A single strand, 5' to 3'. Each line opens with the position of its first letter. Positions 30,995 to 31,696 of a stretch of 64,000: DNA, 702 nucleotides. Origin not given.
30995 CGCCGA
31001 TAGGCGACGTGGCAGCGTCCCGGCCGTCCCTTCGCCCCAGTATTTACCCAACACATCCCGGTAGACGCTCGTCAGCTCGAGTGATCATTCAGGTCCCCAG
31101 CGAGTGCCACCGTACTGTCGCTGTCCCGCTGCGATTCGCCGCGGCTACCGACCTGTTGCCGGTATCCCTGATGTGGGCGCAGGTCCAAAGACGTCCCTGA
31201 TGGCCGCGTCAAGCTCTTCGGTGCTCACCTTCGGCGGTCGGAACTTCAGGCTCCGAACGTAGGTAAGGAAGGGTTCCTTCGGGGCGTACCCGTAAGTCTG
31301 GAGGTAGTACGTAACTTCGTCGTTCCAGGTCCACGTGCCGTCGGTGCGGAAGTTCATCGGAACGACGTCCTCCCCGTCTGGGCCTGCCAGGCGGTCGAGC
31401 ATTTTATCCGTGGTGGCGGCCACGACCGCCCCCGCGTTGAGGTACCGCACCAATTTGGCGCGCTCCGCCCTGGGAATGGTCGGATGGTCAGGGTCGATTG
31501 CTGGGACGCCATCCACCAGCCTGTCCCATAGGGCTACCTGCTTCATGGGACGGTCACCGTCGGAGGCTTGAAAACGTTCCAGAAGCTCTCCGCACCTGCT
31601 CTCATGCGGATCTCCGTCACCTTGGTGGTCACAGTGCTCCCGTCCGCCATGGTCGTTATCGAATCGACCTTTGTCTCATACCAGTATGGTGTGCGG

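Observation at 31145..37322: Translationally coupled three-gene module resembling a membrane-tethered polymorphic toxin with an immunity gene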

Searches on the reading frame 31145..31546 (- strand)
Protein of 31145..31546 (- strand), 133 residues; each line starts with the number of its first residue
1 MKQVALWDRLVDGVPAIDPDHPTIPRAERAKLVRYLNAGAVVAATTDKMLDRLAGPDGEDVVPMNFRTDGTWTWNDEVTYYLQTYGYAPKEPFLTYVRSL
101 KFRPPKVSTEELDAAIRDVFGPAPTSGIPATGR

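Call 3: search_protein_families(library=pfam, proteins=[window:31145-31546:-], max_evalue=1)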
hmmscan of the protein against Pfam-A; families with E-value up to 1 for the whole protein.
window:31145-31546:- (133 aa): 0 families
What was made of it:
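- On Clan CD (caspase-like) cysteine peptidases / DUF4347 / Tox-Caspase: The window protein gives no hit (call 3).
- On T7SS (WXG100/LXG) toxins: No such Pfam hit in B (call 3).
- On Rhs toxins: None in A or B (call 3).
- Closest known: Rhs and WXG100/LXG. Different: B has no RHS/YD repeats and no WXG100/LXG domain (call 3).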

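Call 4: search_protein_families(library=ncbifam, proteins=[window:31145-31546:-], max_evalue=1)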
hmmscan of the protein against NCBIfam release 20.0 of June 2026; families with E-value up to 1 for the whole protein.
window:31145-31546:- (133 aa): 0 families
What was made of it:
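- Tried and rejected: Pfam and NCBIfam on B and C gave no hit (calls 3, 4).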

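Call 6: search_solved_structures(query=window:31145-31546:-, max_evalue=10, show_alignments=2)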
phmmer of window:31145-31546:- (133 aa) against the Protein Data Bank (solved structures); distinct sequences matched with E-value up to 10: 0.

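Call 9: find_homologous_proteins(query=window:31145-31546:-)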
Query window:31145-31546:- (133 aa): 1 proteins with E <= 0.001 among 55 candidates.
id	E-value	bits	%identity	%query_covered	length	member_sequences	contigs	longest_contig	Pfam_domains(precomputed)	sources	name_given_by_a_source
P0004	8.5e-85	300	100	100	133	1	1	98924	-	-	-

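Call 31: predict_structure(protein=window:31148-31546:-)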
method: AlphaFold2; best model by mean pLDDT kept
length: 133 residues; sequences in the alignment: 1
mean_pLDDT: 38.3   pTM: 0.24
mean pLDDT of the five models: 38.3, 36.8, 36.6, 36.0, 35.7
residues with pLDDT >= 90: 0; 70-90: 0; 50-70: 0; < 50: 133
segments of 3 or more residues with pLDDT < 50: 1-133
pLDDT, mean of each block of 10 residues (from residue 1): 32 36 37 42 37 33 31 46 42 42 38 43 40 36
secondary structure, 60 per line:
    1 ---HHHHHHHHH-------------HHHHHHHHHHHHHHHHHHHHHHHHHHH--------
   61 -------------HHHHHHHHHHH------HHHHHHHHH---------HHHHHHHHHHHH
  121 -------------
elements in order: H4-12 H26-52 H74-84 H91-99 H109-120
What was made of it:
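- On Imm36 (DUF600) / Imm57, the immunity families listed for Tox-Caspase: Fold-level similarity was not tested, because the AF2 single-sequence model failed with pLDDT 38 (call 31).
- Tried and rejected: AF2 of the 133-aa protein from a single sequence gave pLDDT 38 and is unusable (call 31).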

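Call 53: search_dna_similar(query=window:31148-31546:-, collection=plasmids, mode=protein, max_evalue=1, max_rows=15)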
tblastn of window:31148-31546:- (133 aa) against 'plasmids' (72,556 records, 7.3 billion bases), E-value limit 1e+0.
Records with a match: 16; places in all: 17; records where one place covers at least 80% of the query: 1.
Best place of each record, by identity: <60% 16.
By first word of the organism name: Streptomyces 11; Embleya 1; Rhodococcus 1; Deinococcus 1; Rhizobium 1; Chondrinema 1.
By predicted mobility (MOB-suite, as given by PLSDB): non-mobilizable 9; mobilizable 7.
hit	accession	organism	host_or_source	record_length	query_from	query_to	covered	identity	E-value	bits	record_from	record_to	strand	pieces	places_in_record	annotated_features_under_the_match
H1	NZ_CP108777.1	Embleya sp. NBC_00896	-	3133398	9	116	81%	38.3%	4e-11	66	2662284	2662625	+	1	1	none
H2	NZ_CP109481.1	Streptomyces sp. NBC_01450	-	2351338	27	132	80%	34.0%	2e-8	58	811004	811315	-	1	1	none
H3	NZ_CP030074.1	Streptomyces cadmiisoli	Whole organism,soil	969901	18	112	71%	33.3%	3e-9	61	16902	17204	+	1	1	hypothetical protein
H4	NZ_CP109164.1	Streptomyces sp. NBC_01727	-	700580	19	120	77%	29.4%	5e-6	51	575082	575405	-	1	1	hypothetical protein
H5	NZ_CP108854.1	Streptomyces sp. NBC_00841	-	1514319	19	112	71%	31.7%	3e-7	55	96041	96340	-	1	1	record has no annotation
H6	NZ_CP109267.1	Streptomyces sp. NBC_01643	-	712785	19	120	77%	28.4%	4e-5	49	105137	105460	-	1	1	hypothetical protein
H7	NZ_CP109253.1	Streptomyces anulatus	-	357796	19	112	71%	30.7%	9e-7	53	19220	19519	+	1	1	hypothetical protein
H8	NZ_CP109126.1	Streptomyces anulatus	-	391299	19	112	71%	30.7%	9e-7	53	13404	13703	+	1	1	hypothetical protein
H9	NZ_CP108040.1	Streptomyces sp. NBC_00299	-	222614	31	112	62%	34.1%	5e-8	57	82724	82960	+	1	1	hypothetical protein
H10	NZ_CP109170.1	Streptomyces sp. NBC_01724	-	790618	31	120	68%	30.0%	3e-6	52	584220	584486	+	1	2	hypothetical protein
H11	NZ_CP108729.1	Streptomyces sp. NBC_00989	-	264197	31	114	63%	31.0%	1e-1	39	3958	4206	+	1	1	hypothetical protein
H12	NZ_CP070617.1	Rhodococcus pseudokoreensis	cell culture,rhizosphere of apple ...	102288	25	113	67%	25.8%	3e-2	40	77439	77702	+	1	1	hypothetical protein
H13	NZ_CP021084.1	Deinococcus ficus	Ficus religiosa L.,cell ...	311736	17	99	62%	27.6%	5e-1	37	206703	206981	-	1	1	hypothetical protein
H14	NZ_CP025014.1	Rhizobium leguminosarum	Lotus corniculatus,Bacteria culture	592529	1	97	73%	23.0%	1e-1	39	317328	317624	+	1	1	hypothetical protein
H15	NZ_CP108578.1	Streptomyces goshikiensis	-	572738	30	97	51%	29.4%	3e-1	37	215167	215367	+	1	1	hypothetical protein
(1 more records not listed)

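Call 56: get_annotated_region(hit=H1, flank=5000)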
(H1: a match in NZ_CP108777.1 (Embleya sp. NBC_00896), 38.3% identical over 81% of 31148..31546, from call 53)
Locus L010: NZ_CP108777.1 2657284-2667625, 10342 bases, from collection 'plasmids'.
description: Embleya sp. NBC_00896 plasmid unnamed1, complete sequence
organism: Embleya sp. NBC_00896 (NCBI taxid 2975961)
taxonomy: Bacteria; Actinomycetota; Actinomycetes; Kitasatosporales; Streptomycetaceae; Embleya; Embleya sp. NBC 00896
host: -; source: -; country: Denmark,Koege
typing (MOB-suite, as given by PLSDB): non-mobilizable
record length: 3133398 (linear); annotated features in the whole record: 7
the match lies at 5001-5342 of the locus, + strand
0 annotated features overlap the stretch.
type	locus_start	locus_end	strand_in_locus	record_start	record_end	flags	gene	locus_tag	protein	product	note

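Call 57: get_annotated_region(hit=H3, flank=5000)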
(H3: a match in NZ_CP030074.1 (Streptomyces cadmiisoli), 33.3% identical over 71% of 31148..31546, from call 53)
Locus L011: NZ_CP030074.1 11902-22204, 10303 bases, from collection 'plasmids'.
description: Streptomyces cadmiisoli strain ZFG47 plasmid unnamed1, complete sequence
organism: Streptomyces cadmiisoli (NCBI taxid 2184053)
taxonomy: Bacteria; Actinomycetota; Actinomycetes; Kitasatosporales; Streptomycetaceae; Streptomyces; Streptomyces cadmiisoli
host: -; source: Whole organism,soil; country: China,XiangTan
typing (MOB-suite, as given by PLSDB): non-mobilizable
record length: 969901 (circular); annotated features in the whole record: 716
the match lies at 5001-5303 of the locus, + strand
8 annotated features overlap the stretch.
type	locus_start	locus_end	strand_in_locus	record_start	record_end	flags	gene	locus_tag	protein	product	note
CDS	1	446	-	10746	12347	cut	-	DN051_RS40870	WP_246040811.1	Mu transposase C-terminal domain-containing protein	-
CDS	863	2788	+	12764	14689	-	-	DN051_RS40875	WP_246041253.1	Helicase associated domain protein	-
CDS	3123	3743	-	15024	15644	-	-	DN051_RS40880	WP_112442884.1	hypothetical protein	-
CDS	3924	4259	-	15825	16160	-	-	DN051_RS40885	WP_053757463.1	hypothetical protein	-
CDS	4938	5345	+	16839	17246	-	-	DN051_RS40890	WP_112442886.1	hypothetical protein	-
CDS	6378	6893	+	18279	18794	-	-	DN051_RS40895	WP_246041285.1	hypothetical protein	-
CDS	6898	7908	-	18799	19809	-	-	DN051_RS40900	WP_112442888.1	questin oxidase family protein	-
CDS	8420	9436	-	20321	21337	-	-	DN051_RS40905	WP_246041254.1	SGNH/GDSL hydrolase family protein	-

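Call 60: get_annotated_region(hit=H2, flank=4000)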
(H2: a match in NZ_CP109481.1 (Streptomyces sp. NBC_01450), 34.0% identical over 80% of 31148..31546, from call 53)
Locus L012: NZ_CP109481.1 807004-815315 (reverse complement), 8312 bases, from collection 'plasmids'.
description: Streptomyces sp. NBC_01450 plasmid unnamed1, complete sequence
organism: Streptomyces sp. NBC_01450 (NCBI taxid 2903871)
taxonomy: Bacteria; Actinomycetota; Actinomycetes; Kitasatosporales; Streptomycetaceae; Streptomyces; Streptomyces sp. NBC 01450
host: -; source: -; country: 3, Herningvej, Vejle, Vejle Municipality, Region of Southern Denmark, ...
typing (MOB-suite, as given by PLSDB): mobilizable; replicon rep_cluster_1879,rep_cluster_1910,rep_cluster_43; relaxase MOBP,MOBP
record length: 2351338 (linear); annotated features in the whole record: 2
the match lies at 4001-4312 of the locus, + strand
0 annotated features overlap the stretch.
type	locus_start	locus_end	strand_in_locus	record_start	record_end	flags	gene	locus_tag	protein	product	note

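Call 61: get_annotated_region(hit=H4, flank=4000)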
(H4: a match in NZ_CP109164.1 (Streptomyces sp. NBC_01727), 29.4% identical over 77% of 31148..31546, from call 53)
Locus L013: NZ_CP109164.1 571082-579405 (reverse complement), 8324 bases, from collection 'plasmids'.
description: Streptomyces sp. NBC_01727 plasmid unnamed1, complete sequence
organism: Streptomyces sp. NBC_01727 (NCBI taxid 2975924)
taxonomy: Bacteria; Actinomycetota; Actinomycetes; Kitasatosporales; Streptomycetaceae; Streptomyces; Streptomyces sp. NBC 01727
host: -; source: -; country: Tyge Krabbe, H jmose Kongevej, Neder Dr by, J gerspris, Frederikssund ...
typing (MOB-suite, as given by PLSDB): non-mobilizable
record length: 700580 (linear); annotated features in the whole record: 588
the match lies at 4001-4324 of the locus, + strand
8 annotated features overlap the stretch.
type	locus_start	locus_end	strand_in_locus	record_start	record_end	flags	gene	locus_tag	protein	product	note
CDS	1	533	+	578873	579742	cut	-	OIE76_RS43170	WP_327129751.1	ISAs1 family transposase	-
CDS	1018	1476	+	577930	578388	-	-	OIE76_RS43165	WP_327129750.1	ATP-binding protein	-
CDS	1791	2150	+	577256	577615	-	-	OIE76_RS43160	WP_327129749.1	hypothetical protein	-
CDS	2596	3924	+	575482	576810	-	-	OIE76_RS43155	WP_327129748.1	IS110 family transposase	-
CDS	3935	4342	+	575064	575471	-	-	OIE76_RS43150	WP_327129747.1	hypothetical protein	-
CDS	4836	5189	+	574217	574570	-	-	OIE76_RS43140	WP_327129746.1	hypothetical protein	-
CDS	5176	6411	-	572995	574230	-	-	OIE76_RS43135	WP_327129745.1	IS110 family transposase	-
CDS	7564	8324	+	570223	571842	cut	-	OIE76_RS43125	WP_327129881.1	IS1182 family transposase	-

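Call 62: get_annotated_region(hit=H5, flank=4000)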
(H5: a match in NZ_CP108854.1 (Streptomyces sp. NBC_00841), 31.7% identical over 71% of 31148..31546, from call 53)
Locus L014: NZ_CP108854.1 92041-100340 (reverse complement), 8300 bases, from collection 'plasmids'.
description: Streptomyces sp. NBC_00841 plasmid unnamed1
organism: Streptomyces sp. NBC_00841 (NCBI taxid 2975847)
taxonomy: Bacteria; Actinomycetota; Actinomycetes; Kitasatosporales; Streptomycetaceae; Streptomyces; Streptomyces sp. NBC 00841
host: -; source: -; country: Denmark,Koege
typing (MOB-suite, as given by PLSDB): mobilizable; relaxase MOBF,MOBP,MOBP
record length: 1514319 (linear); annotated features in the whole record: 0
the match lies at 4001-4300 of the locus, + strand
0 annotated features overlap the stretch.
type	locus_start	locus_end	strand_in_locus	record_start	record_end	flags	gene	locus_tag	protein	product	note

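Call 63: get_annotated_region(hit=H7, flank=4000)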
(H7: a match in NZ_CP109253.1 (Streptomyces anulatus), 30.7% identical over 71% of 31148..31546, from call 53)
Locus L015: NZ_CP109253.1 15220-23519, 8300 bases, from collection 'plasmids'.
description: Streptomyces anulatus strain NBC 01654 plasmid unnamed1, complete sequence
organism: Streptomyces anulatus (NCBI taxid 1892)
taxonomy: Bacteria; Actinomycetota; Actinomycetes; Kitasatosporales; Streptomycetaceae; Streptomyces; Streptomyces anulatus
host: -; source: -; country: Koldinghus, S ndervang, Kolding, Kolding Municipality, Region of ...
typing (MOB-suite, as given by PLSDB): mobilizable; replicon rep_cluster_1910; relaxase MOBF
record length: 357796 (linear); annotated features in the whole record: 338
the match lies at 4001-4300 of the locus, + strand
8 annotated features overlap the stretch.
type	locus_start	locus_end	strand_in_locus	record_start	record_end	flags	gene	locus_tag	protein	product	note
CDS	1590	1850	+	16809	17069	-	-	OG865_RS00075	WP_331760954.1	hypothetical protein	-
CDS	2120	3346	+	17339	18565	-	thrS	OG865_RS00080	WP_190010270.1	threonine--tRNA ligase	GO:0006435 - threonyl-tRNA aminoacylation [Evidence IEA]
CDS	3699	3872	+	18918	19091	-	-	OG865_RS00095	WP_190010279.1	hypothetical protein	-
CDS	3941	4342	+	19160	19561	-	-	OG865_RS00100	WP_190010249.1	hypothetical protein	-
CDS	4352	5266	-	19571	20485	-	-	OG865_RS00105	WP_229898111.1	IS5 family transposase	-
CDS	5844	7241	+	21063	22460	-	-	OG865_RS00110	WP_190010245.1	PIN domain-containing protein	-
CDS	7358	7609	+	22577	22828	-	-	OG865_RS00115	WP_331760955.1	hypothetical protein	-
CDS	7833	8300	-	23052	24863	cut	mobF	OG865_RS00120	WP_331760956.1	MobF family relaxase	-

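Call 64: get_annotated_region(hit=H9, flank=4000)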
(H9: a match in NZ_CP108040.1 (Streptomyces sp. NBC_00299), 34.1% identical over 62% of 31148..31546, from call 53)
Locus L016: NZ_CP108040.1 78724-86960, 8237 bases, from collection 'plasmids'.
description: Streptomyces sp. NBC_00299 plasmid unnamed1, complete sequence
organism: Streptomyces sp. NBC_00299 (NCBI taxid 2975705)
taxonomy: Bacteria; Actinomycetota; Actinomycetes; Kitasatosporales; Streptomycetaceae; Streptomyces; Streptomyces sp. NBC 00299
host: -; source: -; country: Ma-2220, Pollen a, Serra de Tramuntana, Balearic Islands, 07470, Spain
typing (MOB-suite, as given by PLSDB): mobilizable; replicon rep_cluster_1910; relaxase MOBF
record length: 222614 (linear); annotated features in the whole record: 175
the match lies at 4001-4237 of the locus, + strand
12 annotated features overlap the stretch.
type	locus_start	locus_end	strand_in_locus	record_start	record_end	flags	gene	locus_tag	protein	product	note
CDS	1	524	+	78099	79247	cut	-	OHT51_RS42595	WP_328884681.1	pentapeptide repeat-containing protein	-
CDS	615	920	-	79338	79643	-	-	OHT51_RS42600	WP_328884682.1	hypothetical protein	-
CDS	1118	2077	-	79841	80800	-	-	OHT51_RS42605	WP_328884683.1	ATP-binding protein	-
CDS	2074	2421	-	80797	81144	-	-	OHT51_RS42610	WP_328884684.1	hypothetical protein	-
CDS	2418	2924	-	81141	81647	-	-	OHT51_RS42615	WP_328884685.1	hypothetical protein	-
CDS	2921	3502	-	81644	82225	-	-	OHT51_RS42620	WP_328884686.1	RRQRL motif-containing zinc-binding protein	-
CDS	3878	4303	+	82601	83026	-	-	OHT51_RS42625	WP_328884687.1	hypothetical protein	-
CDS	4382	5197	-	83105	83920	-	-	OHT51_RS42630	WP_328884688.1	hypothetical protein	-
CDS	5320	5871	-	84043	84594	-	-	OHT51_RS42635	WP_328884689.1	hypothetical protein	-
CDS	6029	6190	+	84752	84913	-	-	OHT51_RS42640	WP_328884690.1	hypothetical protein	-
CDS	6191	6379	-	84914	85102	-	-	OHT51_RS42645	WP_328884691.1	hypothetical protein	-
CDS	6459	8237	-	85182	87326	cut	-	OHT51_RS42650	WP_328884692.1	chromosome segregation protein ParM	-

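Call 65: get_annotated_region(hit=H10, flank=4000)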
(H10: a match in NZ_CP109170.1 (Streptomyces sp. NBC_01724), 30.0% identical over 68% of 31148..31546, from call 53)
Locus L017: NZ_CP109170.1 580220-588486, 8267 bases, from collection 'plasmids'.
description: Streptomyces sp. NBC_01724 plasmid unnamed1, complete sequence
organism: Streptomyces sp. NBC_01724 (NCBI taxid 2975922)
taxonomy: Bacteria; Actinomycetota; Actinomycetes; Kitasatosporales; Streptomycetaceae; Streptomyces; Streptomyces sp. NBC 01724
host: -; source: -; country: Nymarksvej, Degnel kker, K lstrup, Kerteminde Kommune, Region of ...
typing (MOB-suite, as given by PLSDB): mobilizable; relaxase MOBP
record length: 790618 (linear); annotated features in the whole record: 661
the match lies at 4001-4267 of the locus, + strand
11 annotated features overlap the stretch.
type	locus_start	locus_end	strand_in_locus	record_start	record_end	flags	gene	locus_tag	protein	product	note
CDS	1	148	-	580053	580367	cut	-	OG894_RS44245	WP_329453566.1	hypothetical protein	-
CDS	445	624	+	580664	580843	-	-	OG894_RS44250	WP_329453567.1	hypothetical protein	-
CDS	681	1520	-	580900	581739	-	-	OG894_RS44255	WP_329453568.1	excalibur calcium-binding domain-containing protein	-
CDS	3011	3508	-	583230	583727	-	-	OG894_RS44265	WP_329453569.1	hypothetical protein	-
CDS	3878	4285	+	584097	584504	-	-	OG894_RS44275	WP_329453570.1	hypothetical protein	-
CDS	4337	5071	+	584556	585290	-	-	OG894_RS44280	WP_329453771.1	transposase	GO:0006313 - DNA transposition [Evidence IEA]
CDS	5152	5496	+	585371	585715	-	-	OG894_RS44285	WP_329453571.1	DUF2750 domain-containing protein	-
CDS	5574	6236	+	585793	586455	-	-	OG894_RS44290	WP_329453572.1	HAD-IA family hydrolase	GO:0008152 - metabolic process [Evidence IEA]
CDS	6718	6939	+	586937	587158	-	-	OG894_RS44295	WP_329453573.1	hypothetical protein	-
CDS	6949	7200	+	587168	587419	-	-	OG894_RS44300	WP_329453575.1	hypothetical protein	-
CDS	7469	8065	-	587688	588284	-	-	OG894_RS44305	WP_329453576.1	HD domain-containing protein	-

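Call 73: search_protein_families(library=pfam, alignment_id=A4, max_evalue=1)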
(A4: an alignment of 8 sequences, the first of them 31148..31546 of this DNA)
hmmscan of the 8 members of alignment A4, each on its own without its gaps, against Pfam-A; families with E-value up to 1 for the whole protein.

A. member 1, window:31148-31546:- (133 aa): 0 families

B. families by the number of members that match (of 8 scanned): 0 families
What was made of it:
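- On Imm36 (DUF600) / Imm57, the immunity families listed for Tox-Caspase: Eight C-family members gave no Pfam family at E <= 1 (call 73).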

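Call 74: search_solved_structures(query=A4, max_evalue=10)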
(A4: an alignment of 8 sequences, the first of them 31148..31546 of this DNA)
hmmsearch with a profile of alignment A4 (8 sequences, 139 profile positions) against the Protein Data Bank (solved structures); distinct sequences matched with E-value up to 10: 9.
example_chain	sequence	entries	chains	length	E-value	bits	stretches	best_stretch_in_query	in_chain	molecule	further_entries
1b3j_A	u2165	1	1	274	0.21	14.4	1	38-87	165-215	MHC CLASS I HOMOLOG MIC-A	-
1hyr_C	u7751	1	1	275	0.22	14.3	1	39-87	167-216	MHC CLASS I CHAIN-RELATED PROTEIN A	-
7fi6_C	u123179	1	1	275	0.27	14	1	39-87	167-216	MHC class I polypeptide-related sequence A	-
7fi8_C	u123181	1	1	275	0.27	14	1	38-87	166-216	MHC class I polypeptide-related sequence A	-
7fi7_C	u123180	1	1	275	0.37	13.6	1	38-87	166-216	MHC class I polypeptide-related sequence A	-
7fi5_C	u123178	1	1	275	0.74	12.6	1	38-87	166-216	MHC class I polypeptide-related sequence A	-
6tqd_A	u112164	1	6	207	0.78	12.5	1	21-79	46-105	Intimin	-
7fi9_C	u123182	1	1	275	0.92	12.3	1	39-87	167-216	MHC class I polypeptide-related sequence A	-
4iv9_A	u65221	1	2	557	1.6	11.5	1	62-117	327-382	Tryptophan 2-monooxygenase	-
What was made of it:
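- On Imm36 (DUF600) / Imm57, the immunity families listed for Tox-Caspase: The PDB profile search found nothing significant (call 74).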
